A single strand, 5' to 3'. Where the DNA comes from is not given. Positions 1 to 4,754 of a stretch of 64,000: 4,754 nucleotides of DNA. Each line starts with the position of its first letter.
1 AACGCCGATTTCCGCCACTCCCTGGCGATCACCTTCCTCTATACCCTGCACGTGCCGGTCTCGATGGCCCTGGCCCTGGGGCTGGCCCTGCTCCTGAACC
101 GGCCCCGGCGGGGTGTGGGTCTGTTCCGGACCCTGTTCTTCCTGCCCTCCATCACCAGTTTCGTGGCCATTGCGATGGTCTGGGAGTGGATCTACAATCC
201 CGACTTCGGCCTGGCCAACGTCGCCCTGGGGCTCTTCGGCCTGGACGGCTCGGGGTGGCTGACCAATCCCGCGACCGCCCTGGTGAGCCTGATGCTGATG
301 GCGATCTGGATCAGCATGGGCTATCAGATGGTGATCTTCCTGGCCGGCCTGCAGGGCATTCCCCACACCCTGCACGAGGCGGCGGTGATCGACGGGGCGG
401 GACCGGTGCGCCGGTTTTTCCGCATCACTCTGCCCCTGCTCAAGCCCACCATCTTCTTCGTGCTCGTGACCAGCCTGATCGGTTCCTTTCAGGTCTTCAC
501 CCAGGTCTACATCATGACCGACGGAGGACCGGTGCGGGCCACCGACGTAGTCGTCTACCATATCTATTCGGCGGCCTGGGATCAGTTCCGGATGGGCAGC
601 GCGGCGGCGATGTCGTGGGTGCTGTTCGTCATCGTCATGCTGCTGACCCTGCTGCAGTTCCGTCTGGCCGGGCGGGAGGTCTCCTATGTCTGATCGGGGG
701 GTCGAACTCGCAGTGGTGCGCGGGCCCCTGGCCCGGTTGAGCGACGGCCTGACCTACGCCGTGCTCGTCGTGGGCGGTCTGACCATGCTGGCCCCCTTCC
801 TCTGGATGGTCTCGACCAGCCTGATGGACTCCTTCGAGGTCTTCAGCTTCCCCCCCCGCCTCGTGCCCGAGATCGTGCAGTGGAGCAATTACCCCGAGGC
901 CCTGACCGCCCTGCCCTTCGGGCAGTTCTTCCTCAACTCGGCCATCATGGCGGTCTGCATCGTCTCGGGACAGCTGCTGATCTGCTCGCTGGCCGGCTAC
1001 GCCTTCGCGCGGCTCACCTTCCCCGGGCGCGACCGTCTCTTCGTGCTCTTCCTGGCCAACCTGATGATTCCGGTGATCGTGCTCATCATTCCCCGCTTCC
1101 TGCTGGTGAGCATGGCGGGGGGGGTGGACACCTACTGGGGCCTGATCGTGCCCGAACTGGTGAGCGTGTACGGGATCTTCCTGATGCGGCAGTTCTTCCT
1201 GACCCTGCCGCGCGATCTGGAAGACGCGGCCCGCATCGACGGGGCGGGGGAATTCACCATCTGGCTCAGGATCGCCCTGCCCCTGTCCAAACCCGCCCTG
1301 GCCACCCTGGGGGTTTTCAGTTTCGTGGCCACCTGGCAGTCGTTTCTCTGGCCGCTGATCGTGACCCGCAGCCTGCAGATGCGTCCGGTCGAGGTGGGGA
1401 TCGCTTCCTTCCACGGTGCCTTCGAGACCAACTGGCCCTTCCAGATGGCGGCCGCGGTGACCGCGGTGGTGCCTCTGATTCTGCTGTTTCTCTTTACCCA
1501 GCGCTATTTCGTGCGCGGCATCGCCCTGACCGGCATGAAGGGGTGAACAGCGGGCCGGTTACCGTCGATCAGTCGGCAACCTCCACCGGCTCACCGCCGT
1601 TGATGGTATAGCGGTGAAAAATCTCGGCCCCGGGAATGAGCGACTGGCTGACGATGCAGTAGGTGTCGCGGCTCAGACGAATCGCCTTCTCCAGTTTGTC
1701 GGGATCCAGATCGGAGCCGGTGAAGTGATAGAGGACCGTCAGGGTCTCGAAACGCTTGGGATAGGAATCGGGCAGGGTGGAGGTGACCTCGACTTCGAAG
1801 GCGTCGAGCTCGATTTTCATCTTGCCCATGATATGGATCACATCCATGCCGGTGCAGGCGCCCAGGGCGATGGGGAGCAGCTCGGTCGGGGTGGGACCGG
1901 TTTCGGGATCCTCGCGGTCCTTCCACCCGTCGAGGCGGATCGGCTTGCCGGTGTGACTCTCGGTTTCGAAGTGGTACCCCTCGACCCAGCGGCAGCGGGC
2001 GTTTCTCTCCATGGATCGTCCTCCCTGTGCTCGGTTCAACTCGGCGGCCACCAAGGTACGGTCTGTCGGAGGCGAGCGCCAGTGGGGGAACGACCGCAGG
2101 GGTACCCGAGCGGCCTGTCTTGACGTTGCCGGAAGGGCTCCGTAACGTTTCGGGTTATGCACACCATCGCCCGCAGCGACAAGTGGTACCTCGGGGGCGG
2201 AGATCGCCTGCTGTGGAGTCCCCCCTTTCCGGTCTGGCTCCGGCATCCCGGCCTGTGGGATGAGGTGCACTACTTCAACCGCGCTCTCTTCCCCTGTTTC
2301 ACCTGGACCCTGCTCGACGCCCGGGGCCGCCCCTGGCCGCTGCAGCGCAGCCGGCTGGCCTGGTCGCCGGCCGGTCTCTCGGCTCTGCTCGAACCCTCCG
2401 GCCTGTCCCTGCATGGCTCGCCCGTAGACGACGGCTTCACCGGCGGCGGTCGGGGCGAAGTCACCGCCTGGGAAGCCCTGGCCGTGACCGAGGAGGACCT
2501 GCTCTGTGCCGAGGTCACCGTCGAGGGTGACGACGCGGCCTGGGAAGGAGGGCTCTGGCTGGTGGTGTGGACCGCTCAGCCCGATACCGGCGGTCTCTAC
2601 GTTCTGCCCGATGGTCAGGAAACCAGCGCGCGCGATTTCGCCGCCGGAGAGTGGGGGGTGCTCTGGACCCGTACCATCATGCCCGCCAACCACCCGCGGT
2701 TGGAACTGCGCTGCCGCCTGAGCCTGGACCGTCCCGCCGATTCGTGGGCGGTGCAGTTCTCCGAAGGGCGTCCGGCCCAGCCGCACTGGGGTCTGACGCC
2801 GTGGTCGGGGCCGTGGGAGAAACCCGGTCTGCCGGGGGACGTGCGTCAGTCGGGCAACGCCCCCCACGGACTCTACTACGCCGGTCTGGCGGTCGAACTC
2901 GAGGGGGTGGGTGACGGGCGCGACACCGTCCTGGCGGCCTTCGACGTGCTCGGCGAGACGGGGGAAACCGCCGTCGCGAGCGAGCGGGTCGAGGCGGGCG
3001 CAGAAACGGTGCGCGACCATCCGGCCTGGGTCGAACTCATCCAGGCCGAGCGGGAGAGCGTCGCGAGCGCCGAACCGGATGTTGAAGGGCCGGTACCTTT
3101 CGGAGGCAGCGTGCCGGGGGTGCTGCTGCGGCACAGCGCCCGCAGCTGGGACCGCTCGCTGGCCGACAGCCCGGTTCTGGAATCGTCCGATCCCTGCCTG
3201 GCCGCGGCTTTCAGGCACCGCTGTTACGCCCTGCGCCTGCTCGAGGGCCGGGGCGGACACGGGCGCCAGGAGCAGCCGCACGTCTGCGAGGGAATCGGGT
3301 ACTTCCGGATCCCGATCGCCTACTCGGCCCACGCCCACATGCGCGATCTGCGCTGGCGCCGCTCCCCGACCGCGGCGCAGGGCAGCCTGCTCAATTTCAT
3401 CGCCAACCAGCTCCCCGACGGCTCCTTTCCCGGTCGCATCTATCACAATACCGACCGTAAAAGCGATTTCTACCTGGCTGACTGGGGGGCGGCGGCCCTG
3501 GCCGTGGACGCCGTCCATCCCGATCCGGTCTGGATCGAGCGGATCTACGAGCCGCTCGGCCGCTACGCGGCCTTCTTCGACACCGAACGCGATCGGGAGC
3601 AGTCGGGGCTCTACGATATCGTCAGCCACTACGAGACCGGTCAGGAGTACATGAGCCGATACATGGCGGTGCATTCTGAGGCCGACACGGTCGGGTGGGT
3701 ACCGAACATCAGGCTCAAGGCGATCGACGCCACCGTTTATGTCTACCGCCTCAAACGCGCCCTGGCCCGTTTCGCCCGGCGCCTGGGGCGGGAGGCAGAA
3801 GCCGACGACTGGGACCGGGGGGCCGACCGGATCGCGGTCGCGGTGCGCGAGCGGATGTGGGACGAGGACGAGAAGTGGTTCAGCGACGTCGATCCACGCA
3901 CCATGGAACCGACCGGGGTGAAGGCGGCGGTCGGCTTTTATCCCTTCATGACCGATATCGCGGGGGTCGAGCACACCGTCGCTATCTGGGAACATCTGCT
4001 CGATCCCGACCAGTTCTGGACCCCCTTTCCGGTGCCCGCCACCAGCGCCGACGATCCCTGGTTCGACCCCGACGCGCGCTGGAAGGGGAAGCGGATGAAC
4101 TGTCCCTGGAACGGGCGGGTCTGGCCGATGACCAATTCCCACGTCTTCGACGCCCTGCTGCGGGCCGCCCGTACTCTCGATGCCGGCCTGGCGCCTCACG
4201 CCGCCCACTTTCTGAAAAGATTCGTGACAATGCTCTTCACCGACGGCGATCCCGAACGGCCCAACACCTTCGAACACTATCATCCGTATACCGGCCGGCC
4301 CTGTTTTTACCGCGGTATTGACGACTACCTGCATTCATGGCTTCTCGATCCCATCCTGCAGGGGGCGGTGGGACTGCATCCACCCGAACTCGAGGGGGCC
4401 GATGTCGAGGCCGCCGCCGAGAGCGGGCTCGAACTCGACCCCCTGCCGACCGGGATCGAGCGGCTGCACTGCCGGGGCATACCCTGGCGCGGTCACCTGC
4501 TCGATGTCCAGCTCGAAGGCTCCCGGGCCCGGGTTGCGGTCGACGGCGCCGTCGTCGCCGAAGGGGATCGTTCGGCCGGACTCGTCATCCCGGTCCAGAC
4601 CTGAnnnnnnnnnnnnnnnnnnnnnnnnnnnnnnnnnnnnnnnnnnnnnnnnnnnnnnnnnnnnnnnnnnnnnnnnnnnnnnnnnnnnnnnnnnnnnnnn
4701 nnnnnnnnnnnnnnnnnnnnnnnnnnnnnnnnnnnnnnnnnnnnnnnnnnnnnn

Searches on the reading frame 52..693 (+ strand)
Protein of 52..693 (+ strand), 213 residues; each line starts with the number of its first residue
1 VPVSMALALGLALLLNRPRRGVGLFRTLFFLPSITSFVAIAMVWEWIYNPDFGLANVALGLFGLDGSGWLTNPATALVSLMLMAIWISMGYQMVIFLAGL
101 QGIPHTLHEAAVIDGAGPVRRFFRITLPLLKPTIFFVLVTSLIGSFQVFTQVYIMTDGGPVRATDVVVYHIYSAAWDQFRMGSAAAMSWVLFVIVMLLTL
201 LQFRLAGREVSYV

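Call 17: search_protein_families(library=pfam, max_evalue=0.00001, proteins=[window:52-693:+])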
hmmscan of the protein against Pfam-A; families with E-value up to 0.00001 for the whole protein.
window:52-693:+ (213 aa): 1 family
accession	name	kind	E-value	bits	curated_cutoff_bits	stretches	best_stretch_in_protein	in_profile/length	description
PF00528.27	BPD_transp_1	-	1.7e-17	64.2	26.4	1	7-199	4-175/184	Binding-protein-dependent transport system inner membrane component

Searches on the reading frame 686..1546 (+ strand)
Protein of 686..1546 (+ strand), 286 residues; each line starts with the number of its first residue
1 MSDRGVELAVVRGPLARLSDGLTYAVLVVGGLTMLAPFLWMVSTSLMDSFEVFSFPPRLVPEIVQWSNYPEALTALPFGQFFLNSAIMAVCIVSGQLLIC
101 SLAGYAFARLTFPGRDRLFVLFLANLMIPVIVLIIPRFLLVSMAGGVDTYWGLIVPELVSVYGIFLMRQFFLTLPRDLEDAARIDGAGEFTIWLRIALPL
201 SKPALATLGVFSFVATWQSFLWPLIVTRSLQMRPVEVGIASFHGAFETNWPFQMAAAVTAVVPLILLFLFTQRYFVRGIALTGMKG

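Call 17: search_protein_families(library=pfam, max_evalue=0.00001, proteins=[window:686-1546:+])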
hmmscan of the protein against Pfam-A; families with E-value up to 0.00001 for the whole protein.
window:686-1546:+ (286 aa): 1 family
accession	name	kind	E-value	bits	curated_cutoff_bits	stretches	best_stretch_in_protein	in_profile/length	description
PF00528.27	BPD_transp_1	-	4.6e-14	53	26.4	1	103-279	4-182/184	Binding-protein-dependent transport system inner membrane component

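Call 46: find_encoding_contigs(protein=window:686-1546:+, flank=10000, max_places=3)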
Protein window:686-1546:+ (286 aa): 8 contigs read that carry it; 3 places shown.
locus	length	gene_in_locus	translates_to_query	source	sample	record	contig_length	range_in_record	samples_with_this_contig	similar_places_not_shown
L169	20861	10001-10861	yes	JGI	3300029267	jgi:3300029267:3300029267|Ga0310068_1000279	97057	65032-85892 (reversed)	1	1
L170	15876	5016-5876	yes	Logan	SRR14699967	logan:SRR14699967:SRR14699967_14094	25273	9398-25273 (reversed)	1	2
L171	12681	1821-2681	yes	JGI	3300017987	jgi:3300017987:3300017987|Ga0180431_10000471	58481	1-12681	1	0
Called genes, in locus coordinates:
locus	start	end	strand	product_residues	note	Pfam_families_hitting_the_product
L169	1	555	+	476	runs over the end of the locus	PF01590:GAF, PF13185:GAF_2, PF13492:GAF_3, PF07228:SpoIIE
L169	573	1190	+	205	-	PF13191:AAA_16 (weak), PF00005:ABC_tran, PF13304:AAA_21 (weak)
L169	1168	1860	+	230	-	PF03379:CcmB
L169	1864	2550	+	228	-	PF01578:Cytochrom_C_asm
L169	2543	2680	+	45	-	-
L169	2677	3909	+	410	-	PF00266:Aminotran_5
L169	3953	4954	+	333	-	PF00389:2-Hacid_dh, PF02826:2-Hacid_dh_C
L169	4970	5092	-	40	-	-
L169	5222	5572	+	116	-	PF01740:STAS, PF13466:STAS_2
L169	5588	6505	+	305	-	PF00701:DHDPS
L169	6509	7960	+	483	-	PF01547:SBP_bac_1, PF13416:SBP_bac_8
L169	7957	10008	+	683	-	PF00528:BPD_transp_1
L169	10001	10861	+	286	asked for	PF00528:BPD_transp_1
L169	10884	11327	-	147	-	PF02566:OsmC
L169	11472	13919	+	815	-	PF22422:MGH1-like_GH, PF01204:Trehalase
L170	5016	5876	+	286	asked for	PF00528:BPD_transp_1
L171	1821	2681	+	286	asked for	PF00528:BPD_transp_1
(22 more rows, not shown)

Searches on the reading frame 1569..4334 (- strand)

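Call 17: search_protein_families(library=pfam, max_evalue=0.00001, proteins=[window:1569-4334:-])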
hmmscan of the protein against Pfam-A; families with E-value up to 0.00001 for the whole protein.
window:1569-4334:- (921 aa): 1 family
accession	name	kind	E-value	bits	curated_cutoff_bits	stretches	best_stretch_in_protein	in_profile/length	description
PF02566.24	OsmC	-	2.5e-16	60.3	27.5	1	811-903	3-95/100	OsmC-like protein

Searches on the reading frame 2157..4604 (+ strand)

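Call 17: search_protein_families(library=pfam, max_evalue=0.00001, proteins=[window:2157-4604:+])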
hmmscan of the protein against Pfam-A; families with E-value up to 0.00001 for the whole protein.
window:2157-4604:+ (815 aa): 2 families
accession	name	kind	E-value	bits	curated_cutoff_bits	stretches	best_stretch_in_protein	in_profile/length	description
PF22422.2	MGH1-like_GH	-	6.9e-45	154.6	27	1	393-727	11-356/356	Mannosylglycerate hydrolase MGH1-like glycoside hydrolase domain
PF01204.24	Trehalase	-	6.3e-08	32.4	21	1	472-606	256-390/512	Trehalase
